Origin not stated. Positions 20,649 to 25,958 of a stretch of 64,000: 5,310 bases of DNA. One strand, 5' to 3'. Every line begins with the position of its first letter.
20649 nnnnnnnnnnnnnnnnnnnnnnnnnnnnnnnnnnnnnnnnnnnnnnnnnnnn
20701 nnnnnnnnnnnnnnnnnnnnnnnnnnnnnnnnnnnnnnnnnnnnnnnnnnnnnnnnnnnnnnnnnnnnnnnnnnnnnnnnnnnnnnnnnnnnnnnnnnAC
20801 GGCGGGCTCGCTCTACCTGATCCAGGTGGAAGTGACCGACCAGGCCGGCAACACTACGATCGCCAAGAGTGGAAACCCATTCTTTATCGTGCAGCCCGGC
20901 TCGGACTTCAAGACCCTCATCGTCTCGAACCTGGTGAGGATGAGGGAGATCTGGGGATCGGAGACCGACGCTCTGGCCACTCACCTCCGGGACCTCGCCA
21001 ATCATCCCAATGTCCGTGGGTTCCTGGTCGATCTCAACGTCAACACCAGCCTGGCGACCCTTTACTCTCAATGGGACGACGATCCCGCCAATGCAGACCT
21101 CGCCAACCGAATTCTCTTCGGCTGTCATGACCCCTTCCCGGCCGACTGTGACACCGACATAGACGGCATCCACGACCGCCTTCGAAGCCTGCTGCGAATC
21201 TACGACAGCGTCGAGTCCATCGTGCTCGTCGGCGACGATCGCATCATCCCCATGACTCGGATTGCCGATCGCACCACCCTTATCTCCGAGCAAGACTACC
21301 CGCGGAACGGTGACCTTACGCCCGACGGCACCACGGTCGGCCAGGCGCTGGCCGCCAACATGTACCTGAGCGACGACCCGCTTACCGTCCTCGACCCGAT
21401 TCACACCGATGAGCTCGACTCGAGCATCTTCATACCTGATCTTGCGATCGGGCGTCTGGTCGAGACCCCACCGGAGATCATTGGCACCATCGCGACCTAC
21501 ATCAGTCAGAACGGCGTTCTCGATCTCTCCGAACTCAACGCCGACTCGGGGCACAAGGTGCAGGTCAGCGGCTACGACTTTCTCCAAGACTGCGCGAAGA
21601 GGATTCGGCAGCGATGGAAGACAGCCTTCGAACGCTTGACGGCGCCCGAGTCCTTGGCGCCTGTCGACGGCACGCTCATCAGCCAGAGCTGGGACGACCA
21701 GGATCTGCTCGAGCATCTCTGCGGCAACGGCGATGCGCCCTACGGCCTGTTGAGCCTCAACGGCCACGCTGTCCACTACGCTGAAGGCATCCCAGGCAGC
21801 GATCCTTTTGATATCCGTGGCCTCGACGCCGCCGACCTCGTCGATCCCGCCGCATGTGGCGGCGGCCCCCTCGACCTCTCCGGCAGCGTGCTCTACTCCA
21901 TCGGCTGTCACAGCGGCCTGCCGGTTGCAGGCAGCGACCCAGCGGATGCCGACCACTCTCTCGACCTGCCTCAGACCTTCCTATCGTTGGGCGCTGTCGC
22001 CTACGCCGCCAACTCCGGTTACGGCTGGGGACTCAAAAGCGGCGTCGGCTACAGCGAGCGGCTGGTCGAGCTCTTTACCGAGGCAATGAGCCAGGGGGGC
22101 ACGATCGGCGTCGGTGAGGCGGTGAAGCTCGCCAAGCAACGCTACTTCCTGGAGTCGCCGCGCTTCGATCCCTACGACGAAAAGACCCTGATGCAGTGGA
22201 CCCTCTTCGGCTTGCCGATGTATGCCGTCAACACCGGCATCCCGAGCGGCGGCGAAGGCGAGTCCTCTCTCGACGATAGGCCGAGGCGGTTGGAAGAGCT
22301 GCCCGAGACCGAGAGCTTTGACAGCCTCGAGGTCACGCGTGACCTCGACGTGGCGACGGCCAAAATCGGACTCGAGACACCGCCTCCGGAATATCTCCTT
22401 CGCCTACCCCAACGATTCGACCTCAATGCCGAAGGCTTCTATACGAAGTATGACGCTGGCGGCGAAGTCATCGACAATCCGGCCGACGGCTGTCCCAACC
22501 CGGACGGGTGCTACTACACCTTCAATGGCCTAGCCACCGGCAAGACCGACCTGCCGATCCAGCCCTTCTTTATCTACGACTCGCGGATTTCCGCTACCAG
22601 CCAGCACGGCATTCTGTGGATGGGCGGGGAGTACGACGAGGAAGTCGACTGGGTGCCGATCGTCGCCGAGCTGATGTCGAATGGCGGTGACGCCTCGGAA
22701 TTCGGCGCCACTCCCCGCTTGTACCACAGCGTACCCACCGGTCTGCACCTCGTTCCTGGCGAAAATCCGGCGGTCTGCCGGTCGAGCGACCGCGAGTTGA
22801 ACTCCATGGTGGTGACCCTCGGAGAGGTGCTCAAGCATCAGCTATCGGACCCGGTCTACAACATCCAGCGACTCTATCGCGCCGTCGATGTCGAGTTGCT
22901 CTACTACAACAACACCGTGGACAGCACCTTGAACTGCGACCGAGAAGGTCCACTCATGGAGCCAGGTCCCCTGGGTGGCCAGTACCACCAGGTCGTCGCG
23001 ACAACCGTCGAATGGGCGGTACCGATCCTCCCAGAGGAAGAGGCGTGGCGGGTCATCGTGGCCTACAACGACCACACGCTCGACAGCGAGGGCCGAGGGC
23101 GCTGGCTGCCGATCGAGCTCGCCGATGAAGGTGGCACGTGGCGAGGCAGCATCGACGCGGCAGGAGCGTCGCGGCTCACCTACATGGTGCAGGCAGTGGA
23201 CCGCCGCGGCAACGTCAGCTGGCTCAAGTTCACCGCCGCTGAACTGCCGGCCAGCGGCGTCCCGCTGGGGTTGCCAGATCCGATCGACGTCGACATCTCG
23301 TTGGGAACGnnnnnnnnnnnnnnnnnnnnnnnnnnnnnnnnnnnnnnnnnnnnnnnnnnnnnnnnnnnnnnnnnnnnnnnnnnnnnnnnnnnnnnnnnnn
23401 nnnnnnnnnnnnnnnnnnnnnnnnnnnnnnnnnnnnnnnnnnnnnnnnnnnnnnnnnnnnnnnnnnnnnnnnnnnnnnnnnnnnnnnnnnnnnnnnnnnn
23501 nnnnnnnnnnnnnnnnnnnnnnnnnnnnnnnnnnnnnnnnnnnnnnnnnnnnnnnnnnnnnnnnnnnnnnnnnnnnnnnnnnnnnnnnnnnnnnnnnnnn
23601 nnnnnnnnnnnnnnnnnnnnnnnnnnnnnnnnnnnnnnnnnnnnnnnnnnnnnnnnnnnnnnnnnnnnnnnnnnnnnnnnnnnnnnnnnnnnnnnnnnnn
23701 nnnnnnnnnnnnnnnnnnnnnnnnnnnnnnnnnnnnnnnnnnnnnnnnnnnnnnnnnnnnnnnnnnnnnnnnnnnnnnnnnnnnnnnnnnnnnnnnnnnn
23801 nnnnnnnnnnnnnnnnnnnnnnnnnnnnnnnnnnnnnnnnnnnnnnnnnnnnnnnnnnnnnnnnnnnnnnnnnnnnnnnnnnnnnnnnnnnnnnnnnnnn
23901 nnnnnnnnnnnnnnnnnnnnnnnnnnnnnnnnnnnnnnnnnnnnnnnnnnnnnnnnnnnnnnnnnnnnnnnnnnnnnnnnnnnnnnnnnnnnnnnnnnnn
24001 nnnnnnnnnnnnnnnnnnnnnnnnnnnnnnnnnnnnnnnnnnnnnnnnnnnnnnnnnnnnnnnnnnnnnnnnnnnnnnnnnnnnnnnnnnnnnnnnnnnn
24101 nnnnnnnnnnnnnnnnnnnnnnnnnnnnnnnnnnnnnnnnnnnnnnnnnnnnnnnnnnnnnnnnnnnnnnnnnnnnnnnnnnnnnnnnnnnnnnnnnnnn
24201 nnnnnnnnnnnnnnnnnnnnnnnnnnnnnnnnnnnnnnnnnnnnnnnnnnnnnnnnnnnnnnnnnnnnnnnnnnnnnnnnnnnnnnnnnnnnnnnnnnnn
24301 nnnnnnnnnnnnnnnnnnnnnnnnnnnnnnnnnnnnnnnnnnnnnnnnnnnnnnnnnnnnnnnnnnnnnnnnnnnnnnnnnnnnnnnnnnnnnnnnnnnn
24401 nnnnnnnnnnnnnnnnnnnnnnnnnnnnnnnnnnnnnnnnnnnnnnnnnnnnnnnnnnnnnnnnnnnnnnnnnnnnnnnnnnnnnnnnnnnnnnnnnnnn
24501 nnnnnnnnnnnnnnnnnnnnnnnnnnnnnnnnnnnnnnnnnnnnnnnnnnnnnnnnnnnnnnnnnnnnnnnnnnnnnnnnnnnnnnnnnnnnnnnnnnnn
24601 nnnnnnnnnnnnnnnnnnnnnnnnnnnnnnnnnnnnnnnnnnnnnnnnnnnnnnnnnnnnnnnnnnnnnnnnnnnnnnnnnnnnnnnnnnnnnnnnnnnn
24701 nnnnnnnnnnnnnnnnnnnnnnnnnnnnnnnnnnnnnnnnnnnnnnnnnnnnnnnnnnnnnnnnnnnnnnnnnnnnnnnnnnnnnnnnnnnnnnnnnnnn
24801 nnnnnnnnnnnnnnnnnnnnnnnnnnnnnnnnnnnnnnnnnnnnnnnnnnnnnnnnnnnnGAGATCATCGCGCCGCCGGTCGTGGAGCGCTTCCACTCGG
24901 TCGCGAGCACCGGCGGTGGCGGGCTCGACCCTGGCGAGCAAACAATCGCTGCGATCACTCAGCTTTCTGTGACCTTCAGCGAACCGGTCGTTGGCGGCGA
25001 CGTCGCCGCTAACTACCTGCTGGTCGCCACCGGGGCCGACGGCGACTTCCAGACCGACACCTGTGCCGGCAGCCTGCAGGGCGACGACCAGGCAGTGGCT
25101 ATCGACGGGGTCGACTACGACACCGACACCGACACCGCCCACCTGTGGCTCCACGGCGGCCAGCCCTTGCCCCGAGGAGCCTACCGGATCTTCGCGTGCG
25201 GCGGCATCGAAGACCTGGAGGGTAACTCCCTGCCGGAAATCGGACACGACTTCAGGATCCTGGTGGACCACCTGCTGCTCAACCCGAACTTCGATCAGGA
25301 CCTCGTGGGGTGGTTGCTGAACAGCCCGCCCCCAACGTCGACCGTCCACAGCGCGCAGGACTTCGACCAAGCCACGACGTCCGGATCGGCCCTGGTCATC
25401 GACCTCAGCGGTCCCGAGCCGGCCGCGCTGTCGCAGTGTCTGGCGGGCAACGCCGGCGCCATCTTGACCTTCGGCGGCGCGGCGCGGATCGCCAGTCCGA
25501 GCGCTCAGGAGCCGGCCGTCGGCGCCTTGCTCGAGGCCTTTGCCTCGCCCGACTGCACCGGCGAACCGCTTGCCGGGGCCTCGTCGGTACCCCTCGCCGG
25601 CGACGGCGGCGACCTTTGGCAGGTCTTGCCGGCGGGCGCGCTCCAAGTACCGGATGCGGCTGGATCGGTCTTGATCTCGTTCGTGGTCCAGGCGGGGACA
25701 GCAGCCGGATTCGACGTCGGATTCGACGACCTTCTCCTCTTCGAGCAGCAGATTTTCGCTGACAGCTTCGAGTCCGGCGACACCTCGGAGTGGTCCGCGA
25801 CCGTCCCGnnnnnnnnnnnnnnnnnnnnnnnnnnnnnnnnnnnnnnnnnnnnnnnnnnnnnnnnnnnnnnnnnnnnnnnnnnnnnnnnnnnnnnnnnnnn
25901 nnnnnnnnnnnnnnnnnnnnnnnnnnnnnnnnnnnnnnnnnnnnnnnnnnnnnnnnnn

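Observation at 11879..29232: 3344-aa secreted LVIVD-Kelch-peptidase-DUF11-GEVED giant bracketed by an ECF-sigma/kinase pair and a second kinase-TPR protein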

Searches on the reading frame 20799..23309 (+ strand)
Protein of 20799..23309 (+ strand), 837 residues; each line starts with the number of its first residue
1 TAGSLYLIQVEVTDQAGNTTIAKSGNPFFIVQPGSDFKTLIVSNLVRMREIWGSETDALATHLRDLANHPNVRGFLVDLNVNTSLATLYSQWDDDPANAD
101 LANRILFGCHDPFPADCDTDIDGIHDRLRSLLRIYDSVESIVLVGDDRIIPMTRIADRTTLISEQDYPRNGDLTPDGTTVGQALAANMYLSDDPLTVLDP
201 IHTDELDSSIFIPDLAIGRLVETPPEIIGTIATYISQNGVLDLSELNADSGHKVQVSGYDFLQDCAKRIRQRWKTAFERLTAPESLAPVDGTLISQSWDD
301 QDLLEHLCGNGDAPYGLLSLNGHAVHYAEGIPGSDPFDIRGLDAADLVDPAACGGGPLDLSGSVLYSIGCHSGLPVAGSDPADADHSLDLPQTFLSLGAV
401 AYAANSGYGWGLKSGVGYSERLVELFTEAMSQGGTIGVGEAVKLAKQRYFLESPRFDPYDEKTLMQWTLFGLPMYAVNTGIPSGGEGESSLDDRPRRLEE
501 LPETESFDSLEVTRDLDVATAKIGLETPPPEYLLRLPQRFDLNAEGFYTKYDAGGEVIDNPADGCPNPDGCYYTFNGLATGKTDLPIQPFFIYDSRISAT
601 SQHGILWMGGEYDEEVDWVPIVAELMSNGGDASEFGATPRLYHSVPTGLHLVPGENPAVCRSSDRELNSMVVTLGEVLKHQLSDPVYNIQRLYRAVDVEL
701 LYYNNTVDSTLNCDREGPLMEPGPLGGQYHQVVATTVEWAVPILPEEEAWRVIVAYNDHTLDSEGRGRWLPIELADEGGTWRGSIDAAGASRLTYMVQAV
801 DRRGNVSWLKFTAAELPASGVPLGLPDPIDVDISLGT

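Call 10: search_solved_structures(query=window:20799-23309:+, max_evalue=1)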
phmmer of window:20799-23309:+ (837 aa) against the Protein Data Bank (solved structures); distinct sequences matched with E-value up to 1: 5.
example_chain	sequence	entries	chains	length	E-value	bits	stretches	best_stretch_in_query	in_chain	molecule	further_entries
3vmk_A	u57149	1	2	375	0.33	12.2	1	532-570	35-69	3-isopropylmalate dehydrogenase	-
3vml_A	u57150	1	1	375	0.52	11.5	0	533-570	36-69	3-isopropylmalate dehydrogenase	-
3vkz_A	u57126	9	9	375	0.88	10.7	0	533-570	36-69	3-isopropylmalate dehydrogenase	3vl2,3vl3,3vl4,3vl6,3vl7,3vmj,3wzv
3wzx_A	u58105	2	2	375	0.88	10.7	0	533-570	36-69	3-isopropylmalate dehydrogenase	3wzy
6tmg_r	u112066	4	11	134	0.96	10.6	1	673-707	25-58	ATPTG12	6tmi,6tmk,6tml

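Call 33: find_related_loci(query=window:20874-23276:+, collection=genome_contigs, flank=10000)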
Query window:20874-23276:+ (801 aa) in genome_contigs; peptide patterns used: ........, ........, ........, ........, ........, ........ (x = any residue, [..] = any of these).
27 stretches matched a pattern; 7 encode a relative of the query (tblastn E <= 1e-3); 7 distinct loci.
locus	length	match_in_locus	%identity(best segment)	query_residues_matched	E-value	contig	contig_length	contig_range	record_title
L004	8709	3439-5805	60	1-801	0e+0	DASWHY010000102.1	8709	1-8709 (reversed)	MAG TPA_asm: Thermoanaerobaculia bacterium isolate SMAG_U2854 k141_1895694, whole genome shotgun sequence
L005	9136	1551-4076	46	1-801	0e+0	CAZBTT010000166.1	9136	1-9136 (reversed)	MAG TPA_asm: uncultured Acidobacteriota bacterium isolate SRP302447_co4_91 genome assembly, contig: NODE_20395_length_91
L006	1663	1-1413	62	354-801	0e+0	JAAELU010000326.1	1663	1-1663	MAG: bacterium isolate Bpl_13 BplG_CONTIG2560903, whole genome shotgun sequence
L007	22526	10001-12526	47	1-801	0e+0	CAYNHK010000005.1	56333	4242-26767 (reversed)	MAG TPA_asm: uncultured Acidobacteriota bacterium isolate SRP173033_co1_170 genome assembly, contig: NODE_727_length_563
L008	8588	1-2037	47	159-801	0e+0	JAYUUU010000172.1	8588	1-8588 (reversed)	MAG: Vicinamibacteria bacterium isolate GL124_DN_concoct_180_sub GL124_DN_concoct_180_sub_171, whole genome shotgun sequ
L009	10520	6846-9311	48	1-801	0e+0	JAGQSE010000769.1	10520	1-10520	MAG: Acidobacteria bacterium isolate HKST-UBA06 2011-04-20_1_(paired)_contig_631876, whole genome shotgun sequence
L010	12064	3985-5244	29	12-468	3e-37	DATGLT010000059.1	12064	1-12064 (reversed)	MAG TPA_asm: Verrucomicrobiia bacterium isolate SMAG_U9893 k141_124341, whole genome shotgun sequence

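Call 49: find_related_loci(query=A1, collection=metagenome_contigs, flank=10000)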
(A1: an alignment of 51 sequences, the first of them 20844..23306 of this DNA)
Query A1 (821 aa) in metagenome_contigs; peptide patterns used: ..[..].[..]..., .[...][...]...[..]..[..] (x = any residue, [..] = any of these).
205 stretches matched a pattern; 84 encode a relative of the query (tblastn E <= 1e-3); the best 80 are kept; 79 distinct loci.
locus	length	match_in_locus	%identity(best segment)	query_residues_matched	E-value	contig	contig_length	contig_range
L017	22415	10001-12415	61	1-818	0e+0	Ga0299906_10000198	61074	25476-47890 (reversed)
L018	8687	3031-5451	61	1-819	0e+0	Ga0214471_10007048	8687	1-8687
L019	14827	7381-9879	50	1-816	0e+0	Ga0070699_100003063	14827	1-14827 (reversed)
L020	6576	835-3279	54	4-816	0e+0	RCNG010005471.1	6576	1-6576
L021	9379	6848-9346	50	1-816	0e+0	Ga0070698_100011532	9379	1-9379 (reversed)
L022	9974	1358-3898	52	1-815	0e+0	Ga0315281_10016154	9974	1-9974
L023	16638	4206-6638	51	1-818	0e+0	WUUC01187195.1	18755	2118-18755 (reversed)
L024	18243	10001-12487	50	1-816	0e+0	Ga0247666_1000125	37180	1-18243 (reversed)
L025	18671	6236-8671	50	1-819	0e+0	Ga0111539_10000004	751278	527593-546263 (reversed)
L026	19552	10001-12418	51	1-805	0e+0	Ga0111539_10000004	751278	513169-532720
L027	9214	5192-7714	52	1-818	0e+0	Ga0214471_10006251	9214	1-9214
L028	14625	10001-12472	49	1-820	0e+0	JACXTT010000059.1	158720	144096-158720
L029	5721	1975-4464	50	1-815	0e+0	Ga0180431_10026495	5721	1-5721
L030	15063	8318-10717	50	1-817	0e+0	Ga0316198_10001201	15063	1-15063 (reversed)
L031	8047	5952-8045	52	1-681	0e+0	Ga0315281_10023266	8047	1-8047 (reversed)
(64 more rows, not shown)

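Call 56: search_protein_families(library=pfam, proteins=[L017:6602-13186:+, L017:4993-5838:+, L017:5845-6516:+, L017:512-1588:+, L017:16955-19186:+, L017:19193-21775:-], max_evalue=0.01)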
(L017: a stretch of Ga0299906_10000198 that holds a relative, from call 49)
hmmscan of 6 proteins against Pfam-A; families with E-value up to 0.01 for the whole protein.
L017:6602-13186:+ (2194 aa): 14 families
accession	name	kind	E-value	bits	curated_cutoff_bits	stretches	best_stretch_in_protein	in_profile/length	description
PF13418.12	Kelch_4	-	2.1e-78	258.5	21.6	8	638-683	1-47/49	Galactose oxidase, central domain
PF01344.31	Kelch_1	-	5.9e-71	233.9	20.1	8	370-405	12-45/46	Kelch motif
PF13964.12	Kelch_6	-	1.9e-68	224.8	25.3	7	686-733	1-47/50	Kelch motif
PF13415.12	Kelch_3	-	1.3e-56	188.2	22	5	190-232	3-47/48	Galactose oxidase, central domain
PF24681.1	Kelch_KLHDC2_KLHL20_DRC7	-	8.5e-51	172.8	50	4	642-825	2-188/221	KLHDC2/KLHL20/DRC7 Kelch-repeats domain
PF24981.1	Beta-prop_ATRN-LZTR1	-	4.7e-47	161.1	50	5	636-807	37-220/289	Attractin/LZTR1 beta-propeller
PF07646.21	Kelch_2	-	6e-44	146.2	21.3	1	687-731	2-46/48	Kelch motif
PF25210.1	Kelch_FKB95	-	9.6e-35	120.9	70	4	567-632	56-123/268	FKB95, Kelch-repeats domain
PF07250.17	Glyoxal_oxid_N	-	1.5e-17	64.1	37.5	0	692-767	72-148/243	Glyoxal oxidase N-terminus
PF04151.21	PPC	-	2.7e-13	51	25.9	1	59-124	6-70/70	Bacterial pre-peptidase C-terminal domain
PF24996.1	NANM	-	5.5e-11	42.3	45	0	526-610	170-264/350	N-acetylneuraminate epimerase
PF13854.13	Kelch_HCF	-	2.9e-06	27.2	113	0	171-263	11-104/345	Host cell factor, Kelch-repeats domain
PF23749.1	DUF7165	-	0.00034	20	26.7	0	612-703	38-123/442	Domain of unknown function (DUF7165)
PF12768.13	Rax2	-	0.0021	17.9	28.8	0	342-449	58-164/254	Rax2 C-terminal beta propeller domain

L017:4993-5838:+ (281 aa): 1 family
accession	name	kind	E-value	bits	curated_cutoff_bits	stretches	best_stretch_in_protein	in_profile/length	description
PF04151.21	PPC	-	7.9e-05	23.9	25.9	1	179-246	5-70/70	Bacterial pre-peptidase C-terminal domain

L017:5845-6516:+ (223 aa): 0 families

L017:512-1588:+ (358 aa): 0 families

L017:16955-19186:+ (743 aa): 2 families
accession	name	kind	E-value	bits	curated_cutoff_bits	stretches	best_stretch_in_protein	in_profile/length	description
PF00294.29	PfkB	-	2.4e-16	60.4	25.8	1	463-723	36-294/302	pfkB family carbohydrate kinase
PF01467.32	CTP_transf_like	-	7.5e-15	55.7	21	1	262-352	3-93/133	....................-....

L017:19193-21775:- (860 aa): 0 families

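Call 57: predict_structure(alignment_id=A1)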
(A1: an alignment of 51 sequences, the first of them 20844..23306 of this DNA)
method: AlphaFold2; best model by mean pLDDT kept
length: 821 residues; sequences in the alignment: 51
mean_pLDDT: 91.9   pTM: 0.94
mean pLDDT of the five models: 91.9, 90.3, 89.5, 89.3, 88.5
residues with pLDDT >= 90: 654; 70-90: 121; 50-70: 38; < 50: 8
segments of 3 or more residues with pLDDT < 50: 1-3, 505-507
pLDDT, mean of each block of 10 residues (from residue 1): 55 64 96 95 97 96 91 95 96 92 93 93 96 97 94 89 94 97 93 94 95 97 97 94 95 95 90 96 97 95 96 95 93 96 97 94 94 97 98 93 96 94 97 95 96 98 87 63 90 88 54 88 93 92 89 95 91 95 90 96 95 86 92 89 67 93 93 96 95 88 94 94 95 92 96 97 96 95 96 94 94 91 55
secondary structure, 60 per line:
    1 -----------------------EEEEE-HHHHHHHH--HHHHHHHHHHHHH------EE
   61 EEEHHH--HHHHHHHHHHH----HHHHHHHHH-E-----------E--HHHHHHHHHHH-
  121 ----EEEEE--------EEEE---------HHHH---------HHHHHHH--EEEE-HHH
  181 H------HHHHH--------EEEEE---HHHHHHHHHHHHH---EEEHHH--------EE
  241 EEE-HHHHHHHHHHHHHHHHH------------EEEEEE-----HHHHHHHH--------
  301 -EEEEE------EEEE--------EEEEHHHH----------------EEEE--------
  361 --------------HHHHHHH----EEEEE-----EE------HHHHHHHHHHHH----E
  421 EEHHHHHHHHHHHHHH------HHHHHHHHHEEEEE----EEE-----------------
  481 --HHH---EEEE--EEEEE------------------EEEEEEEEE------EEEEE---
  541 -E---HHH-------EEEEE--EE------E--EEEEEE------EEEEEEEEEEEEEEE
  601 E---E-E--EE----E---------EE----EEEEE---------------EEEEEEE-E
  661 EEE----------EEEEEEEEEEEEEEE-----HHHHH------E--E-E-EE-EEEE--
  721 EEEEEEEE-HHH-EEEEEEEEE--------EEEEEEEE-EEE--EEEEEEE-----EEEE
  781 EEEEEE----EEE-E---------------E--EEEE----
elements in order (helices of 4 or more, strands of 3 or more residues): E24-28 H30-37 H40-52 E59-63 H69-79 H84-92 H109-119 E125-129 E138-141 H151-154 H164-170 E173-176 H178-181 H188-192 E201-205 H209-221 E225-227 E239-243 H245-261 E274-279 H285-292 E302-306 E313-316 E325-328 H329-332 E349-352 H375-381 E386-390 H404-415 E420-422 H423-436 H443-451 E452-456 E461-463 E489-492 E495-499 E518-526 E533-537 E556-560 E574-579 E586-601 E632-636 E652-658 E660-663 E674-688 H694-698 E715-718 E721-728 E734-742 E751-758 E760-762 E765-771 E777-786 E791-793 E814-817

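Call 59: fold_search(model_id=the predicted structure, library=pdb)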
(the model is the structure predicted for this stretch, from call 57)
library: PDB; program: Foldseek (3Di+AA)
matches with E <= 10: 1250; with E <= 0.001: 8
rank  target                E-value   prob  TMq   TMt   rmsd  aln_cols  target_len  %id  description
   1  7y84_C                9.2e-05  1.00  0.20  0.24  11.3       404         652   11  CryoEM structure of type III-E CRISPR Craspase gRAMP-crRNA in complex with TPR-CHAT protease (released 2022-12-14)
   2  7xsr_C                1.2e-04  1.00  0.20  0.24  11.1       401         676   10  Structure of Craspase-target RNA (released 2022-11-09)
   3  9hms_C                2.0e-04  1.00  0.21  0.15  18.1       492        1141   14  Cryo-EM structure of human separase bound to SCC1 (310-550 aa) and SA2 (released 2025-09-03)
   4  7y8t_B                2.3e-04  1.00  0.20  0.23  10.4       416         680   12  Structure of Cas7-11-crRNA in complex with TPR-CHAT (released 2023-06-28)
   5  6za2_B                5.0e-04  0.63  0.20  0.16  27.3       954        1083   11  Crystal structure of dimeric latent PorU from Porphyromonas gingivalis (released 2021-09-29)
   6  7xsq_B                7.8e-04  0.97  0.17  0.20  11.1       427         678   10  Structure of the Craspase (released 2022-11-09)
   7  8dge_B                8.8e-04  0.89  0.10  0.11  17.1       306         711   12  BoGH13ASus from Bacteroides ovatus (released 2023-05-24)
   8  8dge_C                9.3e-04  0.90  0.10  0.11  16.7       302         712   13  BoGH13ASus from Bacteroides ovatus (released 2023-05-24)
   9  8dl2_A                1.0e-03  0.97  0.10  0.12  17.9       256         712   11  BoGH13ASus from Bacteroides ovatus bound to acarbose (released 2023-05-24)
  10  8dge_D                1.0e-03  0.87  0.09  0.11  17.9       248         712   16  BoGH13ASus from Bacteroides ovatus (released 2023-05-24)
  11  7x8a_D                1.2e-03  0.98  0.19  0.23  11.7       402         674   12  Cryo-EM structure of a bacterial protein complex (released 2022-11-16)
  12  6cxs_B                1.3e-03  0.38  0.10  0.13  16.1       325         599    9  Crystal Structure of Clostridium perfringens beta-glucuronidase bound with a novel, potent inhibitor 4-(8-(piperazin-1 (released 2019-04-17)
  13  8dl2_D                1.5e-03  0.94  0.10  0.11  17.3       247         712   13  BoGH13ASus from Bacteroides ovatus bound to acarbose (released 2023-05-24)
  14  3cmg                  1.5e-03  0.16  0.09  0.10  15.6       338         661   10  Crystal structure of putative beta-galactosidase from Bacteroides fragilis (released 2008-04-29)
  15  8tl0_D                1.6e-03  0.90  0.17  0.26  17.7       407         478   10  Structure of activated SAVED-CHAT filament (released 2024-03-06)
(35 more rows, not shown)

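Call 95: search_protein_representatives(protein=window:20844-23306:+)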
Query: 821 residues. Proteins with E-value up to 0.001 (for the whole library): 2358; up to 1e-10: 1854; up to 1e-30: 758. The best 150 are listed.
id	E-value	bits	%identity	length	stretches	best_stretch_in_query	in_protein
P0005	0.0e+00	1285.8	47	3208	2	1-818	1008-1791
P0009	9.4e-280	946.9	56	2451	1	4-819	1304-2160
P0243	3.1e-275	932.0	54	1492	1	1-816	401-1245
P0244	1.7e-262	889.9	54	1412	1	1-818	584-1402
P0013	5.7e-261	884.8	52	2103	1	2-818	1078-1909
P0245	1.6e-258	876.7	55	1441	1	1-821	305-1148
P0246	2.3e-258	876.2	53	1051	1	1-818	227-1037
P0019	1.1e-257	873.9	55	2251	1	2-819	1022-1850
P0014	3.2e-257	872.4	56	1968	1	1-817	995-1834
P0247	1.6e-252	856.9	54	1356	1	7-819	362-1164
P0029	2.9e-251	852.7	53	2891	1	2-819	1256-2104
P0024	1.5e-250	850.4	55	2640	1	11-820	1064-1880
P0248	1.5e-249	847.0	52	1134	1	39-819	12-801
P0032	2.7e-248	842.9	53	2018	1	1-819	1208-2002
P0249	3.9e-246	835.7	54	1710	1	1-816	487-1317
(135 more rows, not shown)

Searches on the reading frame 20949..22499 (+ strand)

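Call 9: search_protein_families(library=pfam, proteins=[window:20949-22499:+], max_evalue=1)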
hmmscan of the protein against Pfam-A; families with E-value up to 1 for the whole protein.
window:20949-22499:+ (517 aa): 1 family
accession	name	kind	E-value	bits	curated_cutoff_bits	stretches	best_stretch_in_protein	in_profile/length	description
PF01364.23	Peptidase_C25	-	9.8e-07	28.8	23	2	344-424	292-371/374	Peptidase family C25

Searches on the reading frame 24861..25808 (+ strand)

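Call 9: search_protein_families(library=pfam, proteins=[window:24861-25808:+], max_evalue=1)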
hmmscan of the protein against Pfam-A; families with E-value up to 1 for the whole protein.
window:24861-25808:+ (316 aa): 1 family
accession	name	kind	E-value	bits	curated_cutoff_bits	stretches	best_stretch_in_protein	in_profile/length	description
PF13205.12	Big_5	-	0.028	15.6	23.6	1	25-124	15-95/105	Bacterial Ig-like domain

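Call 21: search_protein_families(library=ncbifam, proteins=[window:24861-25808:+], max_evalue=0.01)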
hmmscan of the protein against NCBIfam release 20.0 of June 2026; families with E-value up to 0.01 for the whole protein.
window:24861-25808:+ (316 aa): 0 families
